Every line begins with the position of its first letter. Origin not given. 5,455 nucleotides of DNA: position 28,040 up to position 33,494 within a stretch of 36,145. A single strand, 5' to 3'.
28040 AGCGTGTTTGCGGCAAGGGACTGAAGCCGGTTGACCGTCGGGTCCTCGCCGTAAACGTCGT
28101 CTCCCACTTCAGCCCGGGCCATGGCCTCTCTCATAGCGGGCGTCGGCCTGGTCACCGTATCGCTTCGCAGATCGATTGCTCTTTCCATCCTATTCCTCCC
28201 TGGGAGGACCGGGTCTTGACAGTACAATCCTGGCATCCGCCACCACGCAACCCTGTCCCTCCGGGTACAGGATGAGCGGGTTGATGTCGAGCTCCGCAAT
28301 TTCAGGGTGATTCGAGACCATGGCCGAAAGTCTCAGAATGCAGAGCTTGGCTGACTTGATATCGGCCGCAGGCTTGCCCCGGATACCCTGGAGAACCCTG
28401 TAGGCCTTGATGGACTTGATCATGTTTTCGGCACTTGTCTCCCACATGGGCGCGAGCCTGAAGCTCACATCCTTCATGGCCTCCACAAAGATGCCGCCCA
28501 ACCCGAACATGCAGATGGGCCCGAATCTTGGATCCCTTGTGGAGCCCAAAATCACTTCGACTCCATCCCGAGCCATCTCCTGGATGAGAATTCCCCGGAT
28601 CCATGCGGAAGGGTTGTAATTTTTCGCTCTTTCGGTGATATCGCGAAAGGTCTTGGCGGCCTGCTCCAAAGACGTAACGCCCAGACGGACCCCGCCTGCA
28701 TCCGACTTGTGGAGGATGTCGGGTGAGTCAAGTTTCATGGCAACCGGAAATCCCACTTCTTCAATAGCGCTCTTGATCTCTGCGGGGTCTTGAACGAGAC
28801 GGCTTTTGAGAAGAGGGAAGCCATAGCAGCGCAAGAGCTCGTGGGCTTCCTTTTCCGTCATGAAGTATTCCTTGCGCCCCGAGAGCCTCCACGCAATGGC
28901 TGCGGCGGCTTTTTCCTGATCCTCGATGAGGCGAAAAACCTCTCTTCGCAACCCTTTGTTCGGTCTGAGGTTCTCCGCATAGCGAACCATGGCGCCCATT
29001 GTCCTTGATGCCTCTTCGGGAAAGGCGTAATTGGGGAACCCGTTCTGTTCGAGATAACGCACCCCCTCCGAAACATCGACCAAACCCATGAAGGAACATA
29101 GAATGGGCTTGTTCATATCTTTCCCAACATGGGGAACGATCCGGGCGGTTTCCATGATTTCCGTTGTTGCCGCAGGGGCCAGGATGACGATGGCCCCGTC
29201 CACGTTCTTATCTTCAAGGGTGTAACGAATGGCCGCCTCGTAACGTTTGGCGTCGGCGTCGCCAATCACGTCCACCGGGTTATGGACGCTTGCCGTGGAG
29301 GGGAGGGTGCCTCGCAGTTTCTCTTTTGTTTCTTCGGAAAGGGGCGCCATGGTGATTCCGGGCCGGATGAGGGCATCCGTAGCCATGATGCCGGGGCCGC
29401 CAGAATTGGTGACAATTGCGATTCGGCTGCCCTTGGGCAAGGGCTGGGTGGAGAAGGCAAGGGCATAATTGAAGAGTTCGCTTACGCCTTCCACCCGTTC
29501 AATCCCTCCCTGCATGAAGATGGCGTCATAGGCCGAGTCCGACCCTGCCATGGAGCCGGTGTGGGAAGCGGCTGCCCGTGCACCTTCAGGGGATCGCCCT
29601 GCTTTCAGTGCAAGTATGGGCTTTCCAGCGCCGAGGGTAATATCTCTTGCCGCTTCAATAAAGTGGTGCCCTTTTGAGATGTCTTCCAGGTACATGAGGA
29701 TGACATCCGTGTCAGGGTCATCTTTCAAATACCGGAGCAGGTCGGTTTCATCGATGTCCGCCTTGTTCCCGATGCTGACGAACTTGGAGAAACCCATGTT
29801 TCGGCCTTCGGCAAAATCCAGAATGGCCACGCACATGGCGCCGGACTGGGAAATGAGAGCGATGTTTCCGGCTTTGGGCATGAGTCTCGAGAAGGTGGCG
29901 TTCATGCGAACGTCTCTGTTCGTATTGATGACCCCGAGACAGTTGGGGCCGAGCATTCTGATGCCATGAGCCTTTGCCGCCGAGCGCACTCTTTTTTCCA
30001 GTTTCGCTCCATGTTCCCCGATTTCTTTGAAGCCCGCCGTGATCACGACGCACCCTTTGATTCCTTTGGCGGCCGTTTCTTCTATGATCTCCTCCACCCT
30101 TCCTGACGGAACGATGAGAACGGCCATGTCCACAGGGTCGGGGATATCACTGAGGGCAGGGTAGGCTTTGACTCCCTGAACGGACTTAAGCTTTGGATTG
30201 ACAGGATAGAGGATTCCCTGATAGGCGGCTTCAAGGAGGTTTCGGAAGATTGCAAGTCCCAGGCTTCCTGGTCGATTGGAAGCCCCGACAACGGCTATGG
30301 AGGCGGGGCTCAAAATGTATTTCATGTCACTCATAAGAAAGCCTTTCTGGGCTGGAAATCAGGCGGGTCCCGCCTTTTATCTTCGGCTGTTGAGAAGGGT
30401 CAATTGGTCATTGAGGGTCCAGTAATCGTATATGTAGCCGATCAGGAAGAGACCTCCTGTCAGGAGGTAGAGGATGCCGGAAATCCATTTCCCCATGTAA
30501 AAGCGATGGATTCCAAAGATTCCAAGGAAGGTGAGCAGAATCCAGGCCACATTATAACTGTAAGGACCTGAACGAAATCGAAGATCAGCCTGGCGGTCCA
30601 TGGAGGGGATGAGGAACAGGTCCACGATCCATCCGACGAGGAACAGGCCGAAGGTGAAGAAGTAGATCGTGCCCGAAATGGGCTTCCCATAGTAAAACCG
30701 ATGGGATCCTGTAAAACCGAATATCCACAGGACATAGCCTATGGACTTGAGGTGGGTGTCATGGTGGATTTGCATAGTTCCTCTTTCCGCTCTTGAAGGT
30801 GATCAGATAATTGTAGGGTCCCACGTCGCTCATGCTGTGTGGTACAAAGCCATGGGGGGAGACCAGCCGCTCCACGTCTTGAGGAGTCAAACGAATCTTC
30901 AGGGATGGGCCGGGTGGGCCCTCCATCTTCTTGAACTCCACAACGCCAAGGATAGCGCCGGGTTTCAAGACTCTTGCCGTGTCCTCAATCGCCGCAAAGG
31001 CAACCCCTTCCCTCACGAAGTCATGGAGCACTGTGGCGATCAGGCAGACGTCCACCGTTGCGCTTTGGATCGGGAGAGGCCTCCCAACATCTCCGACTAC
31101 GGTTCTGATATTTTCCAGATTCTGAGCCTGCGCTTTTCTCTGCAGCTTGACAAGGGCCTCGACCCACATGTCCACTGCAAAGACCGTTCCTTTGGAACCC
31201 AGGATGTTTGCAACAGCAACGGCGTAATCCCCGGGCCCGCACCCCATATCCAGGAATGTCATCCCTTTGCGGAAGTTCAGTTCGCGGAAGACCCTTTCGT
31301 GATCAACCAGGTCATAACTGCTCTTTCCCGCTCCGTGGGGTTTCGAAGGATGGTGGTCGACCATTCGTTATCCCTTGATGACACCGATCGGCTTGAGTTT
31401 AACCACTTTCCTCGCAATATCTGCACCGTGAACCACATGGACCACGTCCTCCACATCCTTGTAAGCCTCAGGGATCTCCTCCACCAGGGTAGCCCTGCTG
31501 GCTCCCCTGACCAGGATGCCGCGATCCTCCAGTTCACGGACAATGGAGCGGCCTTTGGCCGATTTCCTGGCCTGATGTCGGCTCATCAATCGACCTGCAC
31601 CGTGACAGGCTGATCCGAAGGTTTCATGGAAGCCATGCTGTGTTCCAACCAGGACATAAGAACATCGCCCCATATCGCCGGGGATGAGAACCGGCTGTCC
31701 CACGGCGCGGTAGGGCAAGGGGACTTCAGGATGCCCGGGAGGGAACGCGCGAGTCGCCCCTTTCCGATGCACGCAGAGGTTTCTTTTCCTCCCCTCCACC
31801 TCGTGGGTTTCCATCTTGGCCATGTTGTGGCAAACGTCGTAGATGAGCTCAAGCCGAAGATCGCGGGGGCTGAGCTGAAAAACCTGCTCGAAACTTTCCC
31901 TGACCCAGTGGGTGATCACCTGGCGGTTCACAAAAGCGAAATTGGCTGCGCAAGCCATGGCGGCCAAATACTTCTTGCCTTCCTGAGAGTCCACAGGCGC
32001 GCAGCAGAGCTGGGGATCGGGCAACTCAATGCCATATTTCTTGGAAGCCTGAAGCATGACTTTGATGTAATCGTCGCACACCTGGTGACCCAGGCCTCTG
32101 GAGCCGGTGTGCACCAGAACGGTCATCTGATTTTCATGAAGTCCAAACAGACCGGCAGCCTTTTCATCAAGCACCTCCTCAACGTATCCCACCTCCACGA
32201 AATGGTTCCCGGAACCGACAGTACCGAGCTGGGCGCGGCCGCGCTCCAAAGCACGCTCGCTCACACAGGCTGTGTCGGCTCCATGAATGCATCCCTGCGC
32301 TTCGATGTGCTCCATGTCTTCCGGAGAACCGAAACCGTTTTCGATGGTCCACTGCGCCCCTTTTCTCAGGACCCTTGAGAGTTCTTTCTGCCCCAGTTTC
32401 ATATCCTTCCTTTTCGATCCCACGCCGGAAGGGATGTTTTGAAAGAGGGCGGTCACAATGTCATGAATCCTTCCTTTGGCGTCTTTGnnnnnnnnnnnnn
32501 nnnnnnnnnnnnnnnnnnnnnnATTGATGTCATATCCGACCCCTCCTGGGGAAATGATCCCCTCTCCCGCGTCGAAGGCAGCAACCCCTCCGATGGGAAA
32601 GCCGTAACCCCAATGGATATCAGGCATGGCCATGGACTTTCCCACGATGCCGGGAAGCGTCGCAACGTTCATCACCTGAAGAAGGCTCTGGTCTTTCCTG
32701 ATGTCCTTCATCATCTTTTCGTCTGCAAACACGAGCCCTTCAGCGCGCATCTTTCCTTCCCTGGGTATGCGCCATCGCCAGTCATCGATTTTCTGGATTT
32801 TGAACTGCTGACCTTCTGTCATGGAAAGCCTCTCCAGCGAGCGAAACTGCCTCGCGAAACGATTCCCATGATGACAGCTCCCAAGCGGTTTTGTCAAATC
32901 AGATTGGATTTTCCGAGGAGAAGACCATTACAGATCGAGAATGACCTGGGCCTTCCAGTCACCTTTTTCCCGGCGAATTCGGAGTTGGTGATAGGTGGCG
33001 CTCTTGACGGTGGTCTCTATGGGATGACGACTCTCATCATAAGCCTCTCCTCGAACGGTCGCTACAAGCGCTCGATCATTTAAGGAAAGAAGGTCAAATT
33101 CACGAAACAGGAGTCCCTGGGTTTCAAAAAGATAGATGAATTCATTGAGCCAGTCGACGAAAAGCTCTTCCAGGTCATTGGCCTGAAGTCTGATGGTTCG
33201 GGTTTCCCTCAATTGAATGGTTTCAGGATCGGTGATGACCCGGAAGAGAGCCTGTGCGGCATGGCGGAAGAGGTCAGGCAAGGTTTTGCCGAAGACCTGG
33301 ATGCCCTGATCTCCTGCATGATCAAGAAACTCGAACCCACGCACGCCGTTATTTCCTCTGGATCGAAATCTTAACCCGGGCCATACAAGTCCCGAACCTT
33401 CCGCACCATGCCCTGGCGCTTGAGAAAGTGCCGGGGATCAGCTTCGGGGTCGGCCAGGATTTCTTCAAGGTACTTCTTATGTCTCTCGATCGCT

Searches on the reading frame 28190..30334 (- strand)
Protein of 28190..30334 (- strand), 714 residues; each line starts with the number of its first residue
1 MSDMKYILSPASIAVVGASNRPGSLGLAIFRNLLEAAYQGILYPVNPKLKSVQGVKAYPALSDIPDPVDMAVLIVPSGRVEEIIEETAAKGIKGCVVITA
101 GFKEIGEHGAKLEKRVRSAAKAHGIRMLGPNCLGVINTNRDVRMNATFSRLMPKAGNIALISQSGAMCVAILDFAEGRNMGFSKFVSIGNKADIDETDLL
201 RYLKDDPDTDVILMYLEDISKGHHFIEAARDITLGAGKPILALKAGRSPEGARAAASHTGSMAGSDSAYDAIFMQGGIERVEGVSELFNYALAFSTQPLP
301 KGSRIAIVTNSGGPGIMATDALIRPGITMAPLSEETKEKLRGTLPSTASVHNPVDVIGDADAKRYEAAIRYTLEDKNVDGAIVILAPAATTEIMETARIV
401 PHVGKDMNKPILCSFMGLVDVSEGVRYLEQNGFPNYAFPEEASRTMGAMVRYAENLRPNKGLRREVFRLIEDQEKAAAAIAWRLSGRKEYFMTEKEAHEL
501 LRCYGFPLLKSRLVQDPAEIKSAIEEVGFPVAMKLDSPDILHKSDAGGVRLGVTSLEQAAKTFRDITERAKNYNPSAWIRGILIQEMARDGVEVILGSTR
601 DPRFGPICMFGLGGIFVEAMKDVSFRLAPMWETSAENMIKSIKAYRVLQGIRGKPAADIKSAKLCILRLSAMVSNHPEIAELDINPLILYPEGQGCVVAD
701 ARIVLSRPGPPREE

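Call 6: search_protein_families(library=pfam, proteins=[window:28190-30334:-], max_evalue=0.00001)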
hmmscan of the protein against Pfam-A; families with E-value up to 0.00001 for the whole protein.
window:28190-30334:- (714 aa): 5 families
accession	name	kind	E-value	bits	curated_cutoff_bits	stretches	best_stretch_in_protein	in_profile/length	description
PF13549.11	ATP-grasp_5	-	1e-78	264.1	27.6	1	488-705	6-221/221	ATP-grasp domain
PF13607.11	Succ_CoA_lig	-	1.3e-54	184.1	27.4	1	155-293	1-137/138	Succinyl-CoA ligase like flavodoxin domain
PF13380.12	CoA_binding_2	-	1.1e-26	94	22.8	1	12-137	2-115/116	CoA binding domain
PF19045.5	Ligase_CoA_2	-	2.5e-16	60.6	23.7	1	306-454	2-156/162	Ligase-CoA domain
PF02629.25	CoA_binding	-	3.5e-14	53.8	22.3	1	11-101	4-97/97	CoA binding domain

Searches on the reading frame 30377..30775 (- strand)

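Call 6: search_protein_families(library=pfam, proteins=[window:30377-30775:-], max_evalue=0.00001)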
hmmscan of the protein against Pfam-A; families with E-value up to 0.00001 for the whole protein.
window:30377-30775:- (132 aa): 1 family
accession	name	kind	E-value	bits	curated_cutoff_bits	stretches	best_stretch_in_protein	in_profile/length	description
PF05154.21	TM2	-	7.3e-32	109.8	27.9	2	71-119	2-51/51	TM2 domain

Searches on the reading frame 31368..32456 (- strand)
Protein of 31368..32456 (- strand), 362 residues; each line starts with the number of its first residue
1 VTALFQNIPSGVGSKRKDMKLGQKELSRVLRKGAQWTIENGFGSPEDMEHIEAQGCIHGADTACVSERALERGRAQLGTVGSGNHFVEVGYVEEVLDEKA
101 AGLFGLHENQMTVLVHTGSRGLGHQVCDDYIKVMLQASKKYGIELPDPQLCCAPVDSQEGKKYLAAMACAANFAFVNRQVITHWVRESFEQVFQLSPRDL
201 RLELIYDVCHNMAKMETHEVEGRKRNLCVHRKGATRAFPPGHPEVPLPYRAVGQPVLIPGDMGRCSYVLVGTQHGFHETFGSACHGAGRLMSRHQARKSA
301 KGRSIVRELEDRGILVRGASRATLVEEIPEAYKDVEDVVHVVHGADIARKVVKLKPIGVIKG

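Call 6: search_protein_families(library=pfam, proteins=[window:31368-32456:-], max_evalue=0.00001)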
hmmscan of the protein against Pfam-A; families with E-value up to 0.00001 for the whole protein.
window:31368-32456:- (362 aa): 1 family
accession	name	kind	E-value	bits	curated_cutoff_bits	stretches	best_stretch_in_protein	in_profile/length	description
PF01139.22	RtcB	-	2.2e-144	482.3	27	1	2-362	73-426/426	tRNA-splicing ligase RtcB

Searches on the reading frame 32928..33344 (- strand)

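Call 6: search_protein_families(library=pfam, proteins=[window:32928-33344:-], max_evalue=0.00001)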
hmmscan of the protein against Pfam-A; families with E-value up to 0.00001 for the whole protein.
window:32928-33344:- (138 aa): 1 family
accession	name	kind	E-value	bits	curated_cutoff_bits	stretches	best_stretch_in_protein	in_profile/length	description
PF01951.21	Archease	-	1.3e-42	145.8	25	1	4-138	1-136/136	Archease protein family (MTH1598/TM1083)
